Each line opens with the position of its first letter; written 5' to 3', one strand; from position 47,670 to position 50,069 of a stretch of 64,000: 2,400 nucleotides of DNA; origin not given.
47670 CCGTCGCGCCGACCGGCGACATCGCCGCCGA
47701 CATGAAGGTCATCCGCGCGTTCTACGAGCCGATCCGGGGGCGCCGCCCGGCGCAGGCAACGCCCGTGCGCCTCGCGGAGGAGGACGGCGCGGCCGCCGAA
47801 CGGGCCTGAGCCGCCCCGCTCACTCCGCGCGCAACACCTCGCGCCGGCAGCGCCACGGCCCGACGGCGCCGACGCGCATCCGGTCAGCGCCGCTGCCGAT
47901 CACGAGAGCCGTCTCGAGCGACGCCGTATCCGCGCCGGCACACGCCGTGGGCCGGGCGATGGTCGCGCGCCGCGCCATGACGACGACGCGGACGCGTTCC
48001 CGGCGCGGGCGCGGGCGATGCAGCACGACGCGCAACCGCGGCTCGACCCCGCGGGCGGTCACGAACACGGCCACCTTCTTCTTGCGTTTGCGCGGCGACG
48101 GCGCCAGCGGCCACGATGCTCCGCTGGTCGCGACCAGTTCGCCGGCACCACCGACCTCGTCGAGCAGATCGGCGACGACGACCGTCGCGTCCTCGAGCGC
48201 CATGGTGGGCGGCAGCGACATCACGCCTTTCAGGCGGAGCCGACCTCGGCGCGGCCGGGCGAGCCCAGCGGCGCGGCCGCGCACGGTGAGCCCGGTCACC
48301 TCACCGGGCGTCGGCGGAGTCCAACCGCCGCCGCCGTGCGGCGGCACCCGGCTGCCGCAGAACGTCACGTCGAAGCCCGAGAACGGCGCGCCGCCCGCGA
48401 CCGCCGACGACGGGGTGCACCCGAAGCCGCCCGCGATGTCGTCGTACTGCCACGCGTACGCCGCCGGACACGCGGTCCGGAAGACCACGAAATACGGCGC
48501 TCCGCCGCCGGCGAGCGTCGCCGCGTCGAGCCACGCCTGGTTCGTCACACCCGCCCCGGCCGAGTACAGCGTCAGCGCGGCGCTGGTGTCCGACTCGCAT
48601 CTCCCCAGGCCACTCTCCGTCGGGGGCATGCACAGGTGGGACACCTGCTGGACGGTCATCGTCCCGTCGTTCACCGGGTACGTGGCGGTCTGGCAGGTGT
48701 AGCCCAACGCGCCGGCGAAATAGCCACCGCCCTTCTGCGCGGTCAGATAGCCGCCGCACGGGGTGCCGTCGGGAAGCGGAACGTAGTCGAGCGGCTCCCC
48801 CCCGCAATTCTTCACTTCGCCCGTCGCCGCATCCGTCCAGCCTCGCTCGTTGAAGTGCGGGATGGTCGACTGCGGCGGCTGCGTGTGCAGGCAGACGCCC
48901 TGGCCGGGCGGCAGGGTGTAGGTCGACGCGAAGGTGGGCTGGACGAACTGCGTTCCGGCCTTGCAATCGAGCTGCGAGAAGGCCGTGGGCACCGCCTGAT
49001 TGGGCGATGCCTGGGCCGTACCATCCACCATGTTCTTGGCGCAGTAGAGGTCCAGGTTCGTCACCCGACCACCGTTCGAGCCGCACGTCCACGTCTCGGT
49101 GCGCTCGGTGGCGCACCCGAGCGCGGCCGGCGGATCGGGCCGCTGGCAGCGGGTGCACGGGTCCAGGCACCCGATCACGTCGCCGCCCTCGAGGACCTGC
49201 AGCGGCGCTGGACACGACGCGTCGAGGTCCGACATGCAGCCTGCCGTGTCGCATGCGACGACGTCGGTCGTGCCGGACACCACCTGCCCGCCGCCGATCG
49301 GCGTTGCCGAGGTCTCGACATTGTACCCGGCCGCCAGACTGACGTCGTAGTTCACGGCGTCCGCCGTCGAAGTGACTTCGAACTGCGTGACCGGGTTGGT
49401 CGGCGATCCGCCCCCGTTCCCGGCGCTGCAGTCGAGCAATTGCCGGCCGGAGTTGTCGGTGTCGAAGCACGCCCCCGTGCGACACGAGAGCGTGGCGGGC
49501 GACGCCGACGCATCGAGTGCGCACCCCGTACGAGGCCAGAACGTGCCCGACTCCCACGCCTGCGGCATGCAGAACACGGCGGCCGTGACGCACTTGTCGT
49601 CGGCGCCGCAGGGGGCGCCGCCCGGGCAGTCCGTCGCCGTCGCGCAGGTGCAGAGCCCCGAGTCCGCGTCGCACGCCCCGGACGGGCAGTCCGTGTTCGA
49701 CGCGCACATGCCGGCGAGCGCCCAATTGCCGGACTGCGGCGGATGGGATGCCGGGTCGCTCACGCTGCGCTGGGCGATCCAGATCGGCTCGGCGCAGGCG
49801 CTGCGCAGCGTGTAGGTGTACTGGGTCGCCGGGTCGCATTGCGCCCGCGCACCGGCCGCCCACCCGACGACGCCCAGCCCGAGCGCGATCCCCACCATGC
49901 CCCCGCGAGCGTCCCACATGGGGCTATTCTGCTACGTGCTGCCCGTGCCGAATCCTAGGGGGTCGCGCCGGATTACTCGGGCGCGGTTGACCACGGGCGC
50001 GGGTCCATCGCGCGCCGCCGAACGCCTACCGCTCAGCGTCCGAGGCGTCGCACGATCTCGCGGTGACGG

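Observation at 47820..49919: Bacterial secreted thaumatin-like protein with a large cysteine-rich insert and a basic C-terminal tail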

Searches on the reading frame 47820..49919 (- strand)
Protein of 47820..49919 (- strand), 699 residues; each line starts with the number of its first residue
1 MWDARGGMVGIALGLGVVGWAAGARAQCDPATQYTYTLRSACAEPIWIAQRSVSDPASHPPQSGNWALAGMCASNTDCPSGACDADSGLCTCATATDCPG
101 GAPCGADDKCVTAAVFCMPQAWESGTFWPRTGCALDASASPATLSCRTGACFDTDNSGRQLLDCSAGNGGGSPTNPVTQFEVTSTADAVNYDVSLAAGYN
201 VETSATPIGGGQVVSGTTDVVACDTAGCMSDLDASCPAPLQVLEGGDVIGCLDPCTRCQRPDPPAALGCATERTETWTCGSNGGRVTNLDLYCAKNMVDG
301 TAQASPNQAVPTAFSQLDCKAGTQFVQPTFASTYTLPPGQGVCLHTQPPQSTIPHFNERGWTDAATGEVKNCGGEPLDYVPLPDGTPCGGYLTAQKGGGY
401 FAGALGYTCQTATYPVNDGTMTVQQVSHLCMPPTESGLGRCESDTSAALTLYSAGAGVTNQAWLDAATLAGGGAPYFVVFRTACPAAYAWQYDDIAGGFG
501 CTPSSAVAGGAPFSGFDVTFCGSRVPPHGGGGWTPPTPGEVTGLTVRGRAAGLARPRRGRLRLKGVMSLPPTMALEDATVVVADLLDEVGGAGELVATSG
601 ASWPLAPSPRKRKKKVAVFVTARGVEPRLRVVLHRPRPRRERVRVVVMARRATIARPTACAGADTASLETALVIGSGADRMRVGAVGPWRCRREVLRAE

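Call 3: search_protein_families(library=pfam, proteins=[window:47820-49919:-], max_evalue=10)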
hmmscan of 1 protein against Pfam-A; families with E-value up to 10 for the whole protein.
window:47820-49919:- (699 aa): 1 family
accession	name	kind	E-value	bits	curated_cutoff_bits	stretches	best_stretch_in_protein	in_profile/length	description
PF00314.23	Thaumatin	-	2.4e-20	73.6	27.4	2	112-280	31-168/209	Thaumatin family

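Call 4: search_protein_families(library=ncbifam, proteins=[window:47820-49919:-], max_evalue=10)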
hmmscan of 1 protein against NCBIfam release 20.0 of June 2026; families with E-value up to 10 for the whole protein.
window:47820-49919:- (699 aa): 0 families

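Call 5: search_solved_structures(query=window:47820-49919:-, max_evalue=10, show_alignments=3)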
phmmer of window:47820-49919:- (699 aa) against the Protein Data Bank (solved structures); distinct sequences matched with E-value up to 10: 3.
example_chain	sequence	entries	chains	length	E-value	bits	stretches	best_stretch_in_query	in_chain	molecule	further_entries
2ahn_A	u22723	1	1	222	1.4e-12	50.2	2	118-262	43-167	Thaumatin-like protein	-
4jru_A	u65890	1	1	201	6.9e-05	24.7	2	123-257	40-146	thaumatin-like protein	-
5tfm_A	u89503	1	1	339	0.055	15.1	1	148-247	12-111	Cadherin-23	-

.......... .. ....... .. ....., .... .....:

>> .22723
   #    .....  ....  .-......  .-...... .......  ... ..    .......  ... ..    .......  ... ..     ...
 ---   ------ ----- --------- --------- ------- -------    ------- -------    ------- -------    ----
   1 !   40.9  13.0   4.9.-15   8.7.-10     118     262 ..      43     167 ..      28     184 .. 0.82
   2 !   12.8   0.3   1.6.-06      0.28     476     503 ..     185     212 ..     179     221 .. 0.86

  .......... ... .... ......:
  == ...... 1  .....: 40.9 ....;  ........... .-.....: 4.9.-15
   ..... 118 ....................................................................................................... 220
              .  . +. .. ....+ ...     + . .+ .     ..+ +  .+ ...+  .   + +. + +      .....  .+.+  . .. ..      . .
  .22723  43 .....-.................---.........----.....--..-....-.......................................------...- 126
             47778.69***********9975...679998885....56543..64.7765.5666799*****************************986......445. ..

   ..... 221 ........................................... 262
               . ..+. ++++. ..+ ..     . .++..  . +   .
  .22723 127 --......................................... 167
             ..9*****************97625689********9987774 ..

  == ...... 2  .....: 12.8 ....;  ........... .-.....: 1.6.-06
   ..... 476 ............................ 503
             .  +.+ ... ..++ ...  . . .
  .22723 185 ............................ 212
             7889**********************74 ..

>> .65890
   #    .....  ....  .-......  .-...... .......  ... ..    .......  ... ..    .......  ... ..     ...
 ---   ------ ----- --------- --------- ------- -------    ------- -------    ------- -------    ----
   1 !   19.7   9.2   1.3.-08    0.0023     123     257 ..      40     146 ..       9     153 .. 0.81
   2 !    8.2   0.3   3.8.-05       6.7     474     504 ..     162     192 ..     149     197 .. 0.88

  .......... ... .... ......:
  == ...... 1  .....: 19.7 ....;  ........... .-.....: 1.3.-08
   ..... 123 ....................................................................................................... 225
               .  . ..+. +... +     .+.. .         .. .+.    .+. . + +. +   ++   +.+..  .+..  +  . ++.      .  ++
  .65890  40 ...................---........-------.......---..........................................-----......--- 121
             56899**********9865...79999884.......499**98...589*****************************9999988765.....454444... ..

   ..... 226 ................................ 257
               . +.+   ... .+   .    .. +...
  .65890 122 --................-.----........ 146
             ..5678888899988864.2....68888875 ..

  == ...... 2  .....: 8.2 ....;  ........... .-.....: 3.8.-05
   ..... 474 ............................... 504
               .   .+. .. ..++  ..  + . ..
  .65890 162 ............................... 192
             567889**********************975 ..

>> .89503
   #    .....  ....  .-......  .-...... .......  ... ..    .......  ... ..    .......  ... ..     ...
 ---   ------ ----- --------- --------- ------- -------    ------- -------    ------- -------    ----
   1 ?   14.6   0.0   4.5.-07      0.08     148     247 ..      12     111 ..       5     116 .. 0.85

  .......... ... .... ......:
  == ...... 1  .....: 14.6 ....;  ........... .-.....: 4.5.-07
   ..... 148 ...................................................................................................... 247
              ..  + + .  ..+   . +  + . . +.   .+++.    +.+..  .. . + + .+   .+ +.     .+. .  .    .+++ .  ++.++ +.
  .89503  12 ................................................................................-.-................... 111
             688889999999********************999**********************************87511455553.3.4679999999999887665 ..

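Call 6: find_homologous_proteins(query=window:47820-49919:-, max_evalue=0.001)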
Query window:47820-49919:- (699 aa): 53 proteins with E <= 0.001 among 8000 candidates.
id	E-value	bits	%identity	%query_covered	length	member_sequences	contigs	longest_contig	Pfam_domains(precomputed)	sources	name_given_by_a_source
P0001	0.0e+0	1609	100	100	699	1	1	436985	PF00314.23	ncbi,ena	-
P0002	5.5e-295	999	66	99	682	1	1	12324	PF00314.23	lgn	-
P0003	1.1e-290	984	65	99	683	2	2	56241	PF00314.23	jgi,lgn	jgi:hypothetical protein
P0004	5.2e-282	956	65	100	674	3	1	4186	PF00314.23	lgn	-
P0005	2.6e-265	901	61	98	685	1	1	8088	PF00314.23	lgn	-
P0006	4.8e-260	883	60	96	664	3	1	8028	PF00314.23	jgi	jgi:hypothetical protein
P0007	2.1e-258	878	59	99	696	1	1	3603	PF00314.23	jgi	jgi:hypothetical protein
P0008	5.2e-255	867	60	99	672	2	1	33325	PF00314.23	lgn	-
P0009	1.1e-253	862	60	98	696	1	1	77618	PF00314.23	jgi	jgi:hypothetical protein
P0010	4.1e-250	850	59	95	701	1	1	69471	PF00314.23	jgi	-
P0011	1.4e-248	845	60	95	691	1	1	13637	PF00314.23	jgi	jgi:hypothetical protein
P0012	1.4e-246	839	58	95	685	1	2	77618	PF00314.23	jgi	jgi:hypothetical protein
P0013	2.0e-246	838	59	96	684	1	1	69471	PF00314.23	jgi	-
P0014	4.0e-243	827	58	95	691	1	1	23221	PF00314.23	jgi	-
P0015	5.0e-241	820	57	95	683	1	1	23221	PF00314.23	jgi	-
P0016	9.5e-237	806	58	92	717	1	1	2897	PF00314.23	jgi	jgi:hypothetical protein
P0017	1.5e-232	792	65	83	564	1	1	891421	PF00314.23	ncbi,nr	ncbi:MAG: hypothetical protein KIT14_09230 [bacterium]|nr:hypothetical protein [bacterium]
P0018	2.0e-224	765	55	96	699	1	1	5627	PF00314.23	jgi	jgi:hypothetical protein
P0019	1.1e-189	651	47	97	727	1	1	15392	PF00314.23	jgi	jgi:hypothetical protein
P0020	3.1e-180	619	47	99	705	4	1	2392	PF00314.23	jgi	jgi:hypothetical protein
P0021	8.1e-178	611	57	74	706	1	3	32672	PF00314.23,PF18998.7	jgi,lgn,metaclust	jgi:hypothetical protein|metaclust:\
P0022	2.1e-158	547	51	81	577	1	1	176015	PF00314.23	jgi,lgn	-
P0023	3.8e-156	540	52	71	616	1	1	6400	PF00314.23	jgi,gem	-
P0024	5.1e-149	516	48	82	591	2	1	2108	PF00314.23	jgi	jgi:hypothetical protein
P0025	3.6e-147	510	43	97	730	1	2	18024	PF00314.23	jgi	jgi:hypothetical protein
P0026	1.4e-136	475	56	59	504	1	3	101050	PF00314.23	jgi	jgi:hypothetical protein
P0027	1.5e-133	465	51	34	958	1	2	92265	PF00314.23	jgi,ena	-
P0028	5.1e-132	460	50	74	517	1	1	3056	PF00314.23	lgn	-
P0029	5.7e-120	420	45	80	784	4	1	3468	PF00314.23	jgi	jgi:hypothetical protein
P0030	1.6e-118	415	45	81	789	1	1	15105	PF00314.23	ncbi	ncbi:MAG: thaumatin family protein [Casimicrobiaceae bacterium]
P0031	3.1e-116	408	47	34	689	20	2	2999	PF00314.23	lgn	-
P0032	6.6e-116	407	44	81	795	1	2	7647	PF00314.23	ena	-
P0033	1.1e-112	396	47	72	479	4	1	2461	PF00314.23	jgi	jgi:hypothetical protein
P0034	6.8e-111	390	43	80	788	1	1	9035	PF00314.23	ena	-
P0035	7.6e-105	370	47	35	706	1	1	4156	PF00314.23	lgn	-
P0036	8.4e-105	370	47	35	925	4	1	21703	PF00314.23,PF18998.7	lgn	-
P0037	2.3e-102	362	48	35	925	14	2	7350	PF00314.23,PF18998.7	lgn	-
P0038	3.3e-98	348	57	28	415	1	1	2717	-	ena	-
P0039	3.4e-97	345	46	73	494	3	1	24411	PF00314.23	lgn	-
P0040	2.3e-96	342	42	75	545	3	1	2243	PF00314.23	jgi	jgi:hypothetical protein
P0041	5.4e-96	341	45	72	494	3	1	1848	PF00314.23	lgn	-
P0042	7.1e-94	334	44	72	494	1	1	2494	PF00314.23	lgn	-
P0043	6.4e-85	304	47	60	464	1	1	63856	PF00314.23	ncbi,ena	-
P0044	2.7e-83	299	44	63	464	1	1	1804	PF00314.23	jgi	-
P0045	1.7e-80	290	44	58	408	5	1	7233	PF00314.23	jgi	-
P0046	2.6e-79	286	46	58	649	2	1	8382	PF01839.30,PF00314.23,PF12256.15,PF13517.13,PF07483.17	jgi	-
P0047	1.5e-72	263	39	70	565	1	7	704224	PF00314.23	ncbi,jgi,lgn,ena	jgi:hypothetical protein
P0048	2.2e-72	263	38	74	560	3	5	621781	PF00314.23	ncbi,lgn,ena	-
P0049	9.6e-63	231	36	83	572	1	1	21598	PF00314.23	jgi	jgi:hypothetical protein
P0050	6.7e-58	215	37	71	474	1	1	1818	PF00314.23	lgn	-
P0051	6.9e-58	215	39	58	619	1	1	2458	PF00314.23,PF24517.3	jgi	jgi:hypothetical protein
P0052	7.4e-49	185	37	75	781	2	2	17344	PF00314.23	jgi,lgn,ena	-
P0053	2.1e-30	124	36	56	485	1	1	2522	PF00314.23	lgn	-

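Call 8: find_encoding_contigs(protein=P0001, flank=10000, max_places=3)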
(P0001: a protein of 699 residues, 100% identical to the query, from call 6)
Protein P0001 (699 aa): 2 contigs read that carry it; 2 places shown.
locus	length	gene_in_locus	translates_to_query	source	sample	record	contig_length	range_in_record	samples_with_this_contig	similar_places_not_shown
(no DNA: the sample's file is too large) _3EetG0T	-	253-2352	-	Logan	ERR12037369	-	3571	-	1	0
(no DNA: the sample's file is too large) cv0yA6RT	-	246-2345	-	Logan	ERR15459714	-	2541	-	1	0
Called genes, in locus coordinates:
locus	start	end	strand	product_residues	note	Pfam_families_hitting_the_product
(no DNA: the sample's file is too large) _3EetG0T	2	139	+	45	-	?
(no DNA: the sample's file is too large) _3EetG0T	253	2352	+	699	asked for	PF00314:Thaumatin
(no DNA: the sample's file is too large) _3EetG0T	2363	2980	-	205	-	PF01553:Acyltransferase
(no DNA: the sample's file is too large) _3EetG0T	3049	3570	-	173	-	?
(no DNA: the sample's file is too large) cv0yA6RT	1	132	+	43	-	?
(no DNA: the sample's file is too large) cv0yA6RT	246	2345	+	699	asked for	PF00314:Thaumatin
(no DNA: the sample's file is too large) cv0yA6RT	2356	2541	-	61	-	?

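Call 14: find_related_loci(query=A1, collection=genome_contigs, flank=10000)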
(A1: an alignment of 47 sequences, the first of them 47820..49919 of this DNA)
Query A1 (699 aa) in genome_contigs; peptide patterns used: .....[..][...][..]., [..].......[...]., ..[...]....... (x = any residue, [..] = any of these).
78 stretches matched a pattern; 20 encode a relative of the query (tblastn E <= 1e-3); 19 distinct loci.
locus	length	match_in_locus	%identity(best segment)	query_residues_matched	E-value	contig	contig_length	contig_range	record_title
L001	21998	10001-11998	66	24-699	0e+0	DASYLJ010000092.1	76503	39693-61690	MAG TPA_asm: Candidatus Binatia bacterium isolate SMAG_U4345 k141_1491308, whole genome shotgun sequence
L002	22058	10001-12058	64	8-699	0e+0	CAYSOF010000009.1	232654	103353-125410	MAG TPA_asm: uncultured Candidatus Binatia bacterium isolate binchicken_co179_115 genome assembly, contig: NODE_227_leng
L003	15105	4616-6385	45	8-574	7e-136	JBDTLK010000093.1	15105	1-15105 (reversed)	MAG: Casimicrobiaceae bacterium isolate cluster3_bin.1 NODE_15503_length_15105_cov_7.516678, whole genome shotgun sequen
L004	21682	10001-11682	45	8-564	5e-102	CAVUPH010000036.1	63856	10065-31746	MAG: uncultured delta proteobacterium isolate MFD05942.bin.2.166 genome assembly, contig: contig_74170, whole genome sho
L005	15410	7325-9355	66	21-699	0e+0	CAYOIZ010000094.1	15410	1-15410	MAG TPA_asm: uncultured Candidatus Binatia bacterium isolate binchicken_co199_112 genome assembly, contig: NODE_2721_len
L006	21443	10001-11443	39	31-521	3e-86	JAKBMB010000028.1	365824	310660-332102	MAG: Deltaproteobacteria bacterium isolate FK3.bin127 NODE_12_length_365824_cov_3.574227, whole genome shotgun sequence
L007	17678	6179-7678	37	27-529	1e-65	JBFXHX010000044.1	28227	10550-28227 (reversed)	MAG: Candidatus Binatia bacterium isolate CA_2019_TPIn_197 NODE_5296_length_28227_cov_10.157473_TPIn, whole genome shotg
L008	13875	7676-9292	38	11-523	1e-62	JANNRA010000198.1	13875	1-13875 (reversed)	MAG: bacterium isolate SOY_31_metabat_388 SOY_31_k141_3659933, whole genome shotgun sequence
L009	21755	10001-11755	47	34-527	3e-58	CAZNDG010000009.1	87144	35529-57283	MAG TPA_asm: uncultured Syntrophus sp. isolate binchicken_co27_459 genome assembly, contig: NODE_404_length_87144_cov_14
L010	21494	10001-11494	38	8-521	3e-88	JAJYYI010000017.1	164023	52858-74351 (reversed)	MAG: Deltaproteobacteria bacterium isolate FK3.bin99 NODE_98_length_164023_cov_1.456375, whole genome shotgun sequence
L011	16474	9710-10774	33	135-520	1e-34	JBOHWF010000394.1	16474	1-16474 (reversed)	MAG: Candidatus Binataceae bacterium isolate TC-B3_metabat2.bin.26 k127_77256, whole genome shotgun sequence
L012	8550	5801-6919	32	114-501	9e-34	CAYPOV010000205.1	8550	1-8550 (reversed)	MAG TPA_asm: uncultured Geminicoccaceae bacterium isolate SRP128890_co1_243 genome assembly, contig: NODE_11695_length_8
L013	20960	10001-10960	32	176-501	2e-31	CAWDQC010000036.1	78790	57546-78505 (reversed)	MAG: uncultured proteobacterium isolate MFD01633.bin.2.42 genome assembly, contig: contig_48456, whole genome shotgun se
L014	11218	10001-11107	31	180-575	4e-31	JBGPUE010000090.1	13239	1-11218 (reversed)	MAG: Candidatus Binataceae bacterium isolate OBJ1_062018_110_50 k141_3055251_length_13239_cov_15.7184, whole genome shot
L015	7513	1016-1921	33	176-501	2e-29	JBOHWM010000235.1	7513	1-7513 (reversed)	MAG: Candidatus Binataceae bacterium isolate TC-S_metabat2.bin.135 k127_4961087, whole genome shotgun sequence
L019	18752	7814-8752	32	176-506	3e-24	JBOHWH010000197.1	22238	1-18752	MAG: Candidatus Binataceae bacterium isolate TC-B4_metawrap_bin.9 k127_102283, whole genome shotgun sequence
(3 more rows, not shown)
